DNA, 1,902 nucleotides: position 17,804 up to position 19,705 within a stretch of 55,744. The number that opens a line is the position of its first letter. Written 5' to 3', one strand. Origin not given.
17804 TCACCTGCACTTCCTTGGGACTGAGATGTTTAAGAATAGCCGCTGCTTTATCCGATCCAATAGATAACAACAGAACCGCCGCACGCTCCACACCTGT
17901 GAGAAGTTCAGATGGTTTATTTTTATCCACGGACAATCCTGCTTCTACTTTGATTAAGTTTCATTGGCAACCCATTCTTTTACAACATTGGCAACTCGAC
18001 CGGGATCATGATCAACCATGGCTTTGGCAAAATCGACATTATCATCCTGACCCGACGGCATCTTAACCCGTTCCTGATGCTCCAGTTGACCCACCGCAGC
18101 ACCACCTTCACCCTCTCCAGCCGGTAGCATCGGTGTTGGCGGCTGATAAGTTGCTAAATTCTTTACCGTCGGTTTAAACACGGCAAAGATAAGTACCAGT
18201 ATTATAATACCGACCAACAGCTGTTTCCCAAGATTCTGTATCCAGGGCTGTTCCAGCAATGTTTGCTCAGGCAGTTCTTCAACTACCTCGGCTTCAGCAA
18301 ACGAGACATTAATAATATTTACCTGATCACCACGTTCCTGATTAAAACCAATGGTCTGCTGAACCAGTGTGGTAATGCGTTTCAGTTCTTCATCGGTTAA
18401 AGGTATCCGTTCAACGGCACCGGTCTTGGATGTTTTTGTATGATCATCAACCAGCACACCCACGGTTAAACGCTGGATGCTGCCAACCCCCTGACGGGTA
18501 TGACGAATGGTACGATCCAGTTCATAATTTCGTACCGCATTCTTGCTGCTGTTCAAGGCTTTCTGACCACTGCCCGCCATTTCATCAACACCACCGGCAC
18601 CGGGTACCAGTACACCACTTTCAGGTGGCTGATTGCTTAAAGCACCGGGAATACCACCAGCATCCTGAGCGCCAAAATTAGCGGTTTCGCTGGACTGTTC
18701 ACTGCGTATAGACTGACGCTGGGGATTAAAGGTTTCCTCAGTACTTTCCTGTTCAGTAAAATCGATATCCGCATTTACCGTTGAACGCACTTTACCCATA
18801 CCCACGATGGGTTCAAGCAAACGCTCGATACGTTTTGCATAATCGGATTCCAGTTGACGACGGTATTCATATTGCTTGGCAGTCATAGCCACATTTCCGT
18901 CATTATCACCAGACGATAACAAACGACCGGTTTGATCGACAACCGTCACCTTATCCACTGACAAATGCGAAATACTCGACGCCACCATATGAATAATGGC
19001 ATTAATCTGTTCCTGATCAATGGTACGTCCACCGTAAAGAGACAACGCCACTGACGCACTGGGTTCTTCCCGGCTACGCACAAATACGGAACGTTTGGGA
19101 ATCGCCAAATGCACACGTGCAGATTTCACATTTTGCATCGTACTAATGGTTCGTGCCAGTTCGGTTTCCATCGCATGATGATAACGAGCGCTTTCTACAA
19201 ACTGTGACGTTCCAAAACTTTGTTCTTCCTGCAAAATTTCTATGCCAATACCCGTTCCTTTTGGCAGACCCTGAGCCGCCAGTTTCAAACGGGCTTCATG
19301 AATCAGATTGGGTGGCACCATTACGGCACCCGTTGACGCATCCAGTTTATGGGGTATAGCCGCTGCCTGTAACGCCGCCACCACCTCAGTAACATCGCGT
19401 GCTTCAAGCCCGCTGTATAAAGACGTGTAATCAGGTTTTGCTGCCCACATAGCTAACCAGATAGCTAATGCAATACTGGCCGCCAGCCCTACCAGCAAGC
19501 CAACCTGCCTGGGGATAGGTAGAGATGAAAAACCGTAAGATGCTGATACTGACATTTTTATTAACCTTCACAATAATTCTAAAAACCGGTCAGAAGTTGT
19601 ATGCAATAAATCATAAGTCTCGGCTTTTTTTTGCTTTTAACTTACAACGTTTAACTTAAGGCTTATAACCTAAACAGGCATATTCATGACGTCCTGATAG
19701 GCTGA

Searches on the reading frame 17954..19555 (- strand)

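Call 76: search_protein_families(library=pfam, proteins=[window:17954-19555:-], max_evalue=0.00001)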
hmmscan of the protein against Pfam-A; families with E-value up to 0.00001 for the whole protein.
window:17954-19555:- (533 aa): 2 families
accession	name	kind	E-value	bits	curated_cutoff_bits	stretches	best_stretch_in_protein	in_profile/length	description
PF01514.23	YscJ_FliF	-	1.6e-65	220.8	24.4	1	39-214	2-178/179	Secretory protein of YscJ/FliF family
PF08345.17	YscJ_FliF_C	-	2e-47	161.8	23.8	1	247-419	1-147/147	Flagellar M-ring protein C-terminal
